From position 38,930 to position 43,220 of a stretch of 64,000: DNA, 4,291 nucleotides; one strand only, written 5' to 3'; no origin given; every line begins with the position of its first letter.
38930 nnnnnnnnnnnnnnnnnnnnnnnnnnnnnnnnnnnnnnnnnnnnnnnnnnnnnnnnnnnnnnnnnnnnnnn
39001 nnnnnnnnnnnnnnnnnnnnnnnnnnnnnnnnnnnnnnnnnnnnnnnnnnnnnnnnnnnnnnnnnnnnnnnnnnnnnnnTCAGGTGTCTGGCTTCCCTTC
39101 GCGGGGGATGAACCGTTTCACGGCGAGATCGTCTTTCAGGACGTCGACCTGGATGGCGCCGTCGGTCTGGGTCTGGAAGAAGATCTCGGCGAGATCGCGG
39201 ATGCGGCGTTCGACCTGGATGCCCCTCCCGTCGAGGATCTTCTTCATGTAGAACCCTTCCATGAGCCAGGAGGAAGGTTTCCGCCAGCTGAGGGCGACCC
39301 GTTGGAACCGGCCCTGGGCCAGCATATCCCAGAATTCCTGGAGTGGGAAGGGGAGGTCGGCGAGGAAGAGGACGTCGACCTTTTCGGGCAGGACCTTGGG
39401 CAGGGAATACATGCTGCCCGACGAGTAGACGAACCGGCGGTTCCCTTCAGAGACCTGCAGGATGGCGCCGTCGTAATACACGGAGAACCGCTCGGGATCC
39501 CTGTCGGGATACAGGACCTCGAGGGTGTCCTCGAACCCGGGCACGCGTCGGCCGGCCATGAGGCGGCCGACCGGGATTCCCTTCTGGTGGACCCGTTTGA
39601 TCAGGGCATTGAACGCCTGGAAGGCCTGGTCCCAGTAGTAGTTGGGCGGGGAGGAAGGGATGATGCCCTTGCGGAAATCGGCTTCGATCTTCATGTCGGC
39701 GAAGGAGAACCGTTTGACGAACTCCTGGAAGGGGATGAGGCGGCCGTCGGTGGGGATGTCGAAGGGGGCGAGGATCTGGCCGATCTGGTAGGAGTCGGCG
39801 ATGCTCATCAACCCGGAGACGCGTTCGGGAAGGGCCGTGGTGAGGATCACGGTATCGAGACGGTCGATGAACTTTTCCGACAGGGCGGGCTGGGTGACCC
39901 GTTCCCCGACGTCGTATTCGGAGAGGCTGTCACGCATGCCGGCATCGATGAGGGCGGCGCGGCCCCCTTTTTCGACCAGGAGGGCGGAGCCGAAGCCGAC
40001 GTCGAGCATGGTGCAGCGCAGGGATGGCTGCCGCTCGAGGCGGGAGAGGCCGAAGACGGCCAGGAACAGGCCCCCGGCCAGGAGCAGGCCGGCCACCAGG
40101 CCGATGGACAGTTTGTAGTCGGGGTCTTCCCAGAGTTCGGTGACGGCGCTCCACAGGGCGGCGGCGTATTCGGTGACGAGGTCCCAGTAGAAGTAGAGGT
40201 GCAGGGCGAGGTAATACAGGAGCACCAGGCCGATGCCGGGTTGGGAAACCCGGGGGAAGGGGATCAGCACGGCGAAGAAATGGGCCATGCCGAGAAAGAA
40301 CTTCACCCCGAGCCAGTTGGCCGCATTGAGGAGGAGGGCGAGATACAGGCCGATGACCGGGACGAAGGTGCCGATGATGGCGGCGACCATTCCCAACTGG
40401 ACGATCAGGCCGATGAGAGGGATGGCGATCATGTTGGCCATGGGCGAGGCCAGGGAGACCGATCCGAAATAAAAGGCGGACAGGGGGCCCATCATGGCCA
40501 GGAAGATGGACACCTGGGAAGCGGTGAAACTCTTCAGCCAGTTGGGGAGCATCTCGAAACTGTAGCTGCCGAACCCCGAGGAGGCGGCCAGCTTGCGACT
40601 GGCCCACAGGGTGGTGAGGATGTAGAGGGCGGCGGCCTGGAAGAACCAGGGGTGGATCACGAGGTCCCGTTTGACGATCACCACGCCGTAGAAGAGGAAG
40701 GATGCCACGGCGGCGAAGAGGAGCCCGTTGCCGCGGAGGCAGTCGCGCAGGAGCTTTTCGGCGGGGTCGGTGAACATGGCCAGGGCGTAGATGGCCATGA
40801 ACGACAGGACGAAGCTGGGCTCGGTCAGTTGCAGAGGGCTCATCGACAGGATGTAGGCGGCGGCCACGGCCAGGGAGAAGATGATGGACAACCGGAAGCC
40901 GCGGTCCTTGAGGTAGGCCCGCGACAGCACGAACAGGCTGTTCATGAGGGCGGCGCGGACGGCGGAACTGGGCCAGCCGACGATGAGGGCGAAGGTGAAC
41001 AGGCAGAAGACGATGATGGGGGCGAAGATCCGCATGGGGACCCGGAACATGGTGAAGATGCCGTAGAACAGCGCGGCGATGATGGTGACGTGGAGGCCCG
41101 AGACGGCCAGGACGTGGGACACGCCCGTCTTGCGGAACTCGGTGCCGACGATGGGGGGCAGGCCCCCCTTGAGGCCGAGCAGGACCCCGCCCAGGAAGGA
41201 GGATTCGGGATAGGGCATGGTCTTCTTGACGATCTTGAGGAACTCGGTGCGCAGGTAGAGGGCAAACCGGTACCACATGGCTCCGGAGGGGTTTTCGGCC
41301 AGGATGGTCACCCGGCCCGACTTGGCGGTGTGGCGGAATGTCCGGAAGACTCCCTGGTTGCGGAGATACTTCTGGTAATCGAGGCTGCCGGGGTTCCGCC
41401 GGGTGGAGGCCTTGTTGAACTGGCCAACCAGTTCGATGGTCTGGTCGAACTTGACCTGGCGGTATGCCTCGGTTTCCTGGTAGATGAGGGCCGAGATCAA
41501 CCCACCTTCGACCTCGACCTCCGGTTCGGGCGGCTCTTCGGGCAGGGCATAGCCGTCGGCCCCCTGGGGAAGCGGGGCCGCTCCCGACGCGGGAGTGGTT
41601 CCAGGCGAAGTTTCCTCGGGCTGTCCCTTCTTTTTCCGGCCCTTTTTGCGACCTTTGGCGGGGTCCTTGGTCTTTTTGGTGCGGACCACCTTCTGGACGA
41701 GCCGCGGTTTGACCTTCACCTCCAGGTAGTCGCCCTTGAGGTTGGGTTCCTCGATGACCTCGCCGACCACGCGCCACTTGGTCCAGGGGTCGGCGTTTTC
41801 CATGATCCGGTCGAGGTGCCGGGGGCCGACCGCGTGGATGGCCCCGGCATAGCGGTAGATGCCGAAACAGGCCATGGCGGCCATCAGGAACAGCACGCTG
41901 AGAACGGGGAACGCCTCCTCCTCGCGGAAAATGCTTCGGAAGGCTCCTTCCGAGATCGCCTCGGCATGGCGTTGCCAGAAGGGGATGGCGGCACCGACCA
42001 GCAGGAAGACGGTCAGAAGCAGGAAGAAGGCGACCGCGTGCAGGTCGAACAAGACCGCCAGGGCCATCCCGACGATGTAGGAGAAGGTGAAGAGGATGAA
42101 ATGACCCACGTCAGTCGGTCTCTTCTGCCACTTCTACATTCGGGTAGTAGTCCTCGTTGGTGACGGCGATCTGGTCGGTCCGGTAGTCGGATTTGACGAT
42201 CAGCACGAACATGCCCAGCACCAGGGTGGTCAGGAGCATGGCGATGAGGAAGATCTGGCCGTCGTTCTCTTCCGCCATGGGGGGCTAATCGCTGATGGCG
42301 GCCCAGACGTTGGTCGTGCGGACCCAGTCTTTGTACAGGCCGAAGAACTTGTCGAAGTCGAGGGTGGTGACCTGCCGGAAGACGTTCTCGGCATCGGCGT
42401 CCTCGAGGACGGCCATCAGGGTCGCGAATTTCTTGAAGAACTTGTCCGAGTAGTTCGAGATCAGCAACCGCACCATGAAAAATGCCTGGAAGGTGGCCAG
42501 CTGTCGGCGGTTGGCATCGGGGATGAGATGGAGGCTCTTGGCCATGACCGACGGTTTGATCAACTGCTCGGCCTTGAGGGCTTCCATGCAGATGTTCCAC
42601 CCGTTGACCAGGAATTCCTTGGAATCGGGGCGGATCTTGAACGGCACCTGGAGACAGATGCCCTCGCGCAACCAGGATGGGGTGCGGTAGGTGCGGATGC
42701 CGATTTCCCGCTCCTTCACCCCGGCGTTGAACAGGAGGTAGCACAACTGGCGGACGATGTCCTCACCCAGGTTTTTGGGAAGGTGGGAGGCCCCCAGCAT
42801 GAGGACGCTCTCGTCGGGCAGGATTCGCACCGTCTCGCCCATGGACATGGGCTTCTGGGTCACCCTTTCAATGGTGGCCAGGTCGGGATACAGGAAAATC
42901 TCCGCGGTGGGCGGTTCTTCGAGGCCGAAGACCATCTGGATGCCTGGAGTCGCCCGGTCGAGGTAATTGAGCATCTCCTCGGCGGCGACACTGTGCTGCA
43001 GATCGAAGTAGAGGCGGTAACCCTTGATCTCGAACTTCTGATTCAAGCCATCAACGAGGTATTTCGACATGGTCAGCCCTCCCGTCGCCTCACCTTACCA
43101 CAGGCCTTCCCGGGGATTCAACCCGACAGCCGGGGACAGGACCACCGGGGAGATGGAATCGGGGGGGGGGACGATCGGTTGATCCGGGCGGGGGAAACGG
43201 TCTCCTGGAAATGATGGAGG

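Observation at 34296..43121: Competence-like operon couples ComEC/ComEA to an MBL nuclease, a DHH phosphoesterase, a Tudor/SH3-like protein and a Clp1-type polynucleotide kinase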

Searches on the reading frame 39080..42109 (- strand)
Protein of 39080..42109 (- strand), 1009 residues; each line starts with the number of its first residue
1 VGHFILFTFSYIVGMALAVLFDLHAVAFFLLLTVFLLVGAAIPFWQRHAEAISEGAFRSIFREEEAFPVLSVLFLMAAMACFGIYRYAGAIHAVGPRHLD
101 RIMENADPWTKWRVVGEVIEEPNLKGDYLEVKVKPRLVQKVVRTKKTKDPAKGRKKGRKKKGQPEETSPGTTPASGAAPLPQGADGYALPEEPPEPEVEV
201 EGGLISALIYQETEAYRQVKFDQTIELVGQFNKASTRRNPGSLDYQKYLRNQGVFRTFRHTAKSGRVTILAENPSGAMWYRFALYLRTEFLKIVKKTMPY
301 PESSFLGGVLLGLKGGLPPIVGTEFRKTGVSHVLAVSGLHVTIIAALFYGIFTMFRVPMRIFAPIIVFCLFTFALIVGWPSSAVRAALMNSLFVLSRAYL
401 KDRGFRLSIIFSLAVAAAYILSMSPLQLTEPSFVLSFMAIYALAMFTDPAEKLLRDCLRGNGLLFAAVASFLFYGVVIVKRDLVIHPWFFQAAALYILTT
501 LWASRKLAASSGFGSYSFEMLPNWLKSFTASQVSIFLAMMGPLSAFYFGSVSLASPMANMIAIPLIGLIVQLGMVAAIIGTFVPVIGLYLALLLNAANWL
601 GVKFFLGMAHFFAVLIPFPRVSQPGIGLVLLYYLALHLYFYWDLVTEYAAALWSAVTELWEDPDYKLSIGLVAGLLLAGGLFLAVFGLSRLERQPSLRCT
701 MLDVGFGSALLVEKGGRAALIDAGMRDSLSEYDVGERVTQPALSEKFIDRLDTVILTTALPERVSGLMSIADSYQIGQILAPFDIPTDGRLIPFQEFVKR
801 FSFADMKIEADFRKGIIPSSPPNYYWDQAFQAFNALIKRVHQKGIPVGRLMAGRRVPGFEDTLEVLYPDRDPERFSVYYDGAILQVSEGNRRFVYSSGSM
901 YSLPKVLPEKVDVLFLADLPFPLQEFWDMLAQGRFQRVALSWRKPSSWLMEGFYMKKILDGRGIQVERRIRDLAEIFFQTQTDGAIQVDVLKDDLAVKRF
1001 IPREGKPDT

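Call 3: search_protein_families(library=pfam, proteins=[window:39080-42109:-], max_evalue=0.01)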
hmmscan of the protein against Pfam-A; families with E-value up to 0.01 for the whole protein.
window:39080-42109:- (1009 aa): 2 families
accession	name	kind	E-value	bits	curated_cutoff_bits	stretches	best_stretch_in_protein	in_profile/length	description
PF03772.21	Competence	-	8.8e-37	127.4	23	1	310-642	2-266/270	Competence protein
PF13567.11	DUF4131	-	4e-10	40.1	31.6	2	209-259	110-158/165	Domain of unknown function (DUF4131)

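Call 4: search_protein_families(library=ncbifam, proteins=[window:39080-42109:-], max_evalue=0.01)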
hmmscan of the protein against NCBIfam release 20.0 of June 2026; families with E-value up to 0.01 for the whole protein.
window:39080-42109:- (1009 aa): 4 families
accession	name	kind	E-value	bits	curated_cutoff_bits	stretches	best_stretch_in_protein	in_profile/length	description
TIGR00361.1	ComEC_Rec2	equivalog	1.1e-35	122.9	190.05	2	212-446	52-276/663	DNA internalization-related competence protein ComEC/Rec2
NF008580.0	PRK11539.1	equivalog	3.5e-23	81.9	969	2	286-445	182-345/758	ComEC family protein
TIGR00360.1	ComEC_N-term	subfamily_domain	9.1e-11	42.3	36.5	1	330-457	1-124/171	ComEC/Rec2-related protein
NF045979.1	ComEC_MAG0480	equivalog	1.8e-09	36.9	150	1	323-439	215-328/461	MAG0480 family ComEC-like protein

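Call 47: search_protein_families(library=padloc, proteins=[window:39080-42109:-], max_evalue=0.001)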
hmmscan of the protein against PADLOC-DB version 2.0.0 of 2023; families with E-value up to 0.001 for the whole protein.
window:39080-42109:- (1009 aa): 0 families

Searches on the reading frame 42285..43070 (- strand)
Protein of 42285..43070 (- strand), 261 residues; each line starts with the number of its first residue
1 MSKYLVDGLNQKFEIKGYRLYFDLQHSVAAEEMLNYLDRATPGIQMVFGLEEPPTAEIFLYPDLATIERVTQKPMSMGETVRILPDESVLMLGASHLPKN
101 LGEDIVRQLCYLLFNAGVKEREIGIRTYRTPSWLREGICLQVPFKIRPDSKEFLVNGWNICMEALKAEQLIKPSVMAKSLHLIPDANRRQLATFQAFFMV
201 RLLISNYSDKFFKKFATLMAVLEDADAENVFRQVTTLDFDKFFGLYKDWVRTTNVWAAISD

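Call 3: search_protein_families(library=pfam, proteins=[window:42285-43070:-], max_evalue=0.01)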
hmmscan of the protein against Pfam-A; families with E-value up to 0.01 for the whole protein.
window:42285-43070:- (261 aa): 1 family
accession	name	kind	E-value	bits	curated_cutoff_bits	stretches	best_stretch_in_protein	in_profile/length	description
PF13485.12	Peptidase_MA_2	-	0.0011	19.2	32.4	1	130-249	90-195/201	Peptidase MA superfamily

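Call 4: search_protein_families(library=ncbifam, proteins=[window:42285-43070:-], max_evalue=0.01)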
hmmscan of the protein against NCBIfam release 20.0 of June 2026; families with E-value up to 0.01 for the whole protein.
window:42285-43070:- (261 aa): 0 families

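Call 47: search_protein_families(library=padloc, proteins=[window:42285-43070:-], max_evalue=0.001)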
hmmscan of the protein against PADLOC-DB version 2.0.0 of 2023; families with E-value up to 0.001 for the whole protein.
window:42285-43070:- (261 aa): 0 families
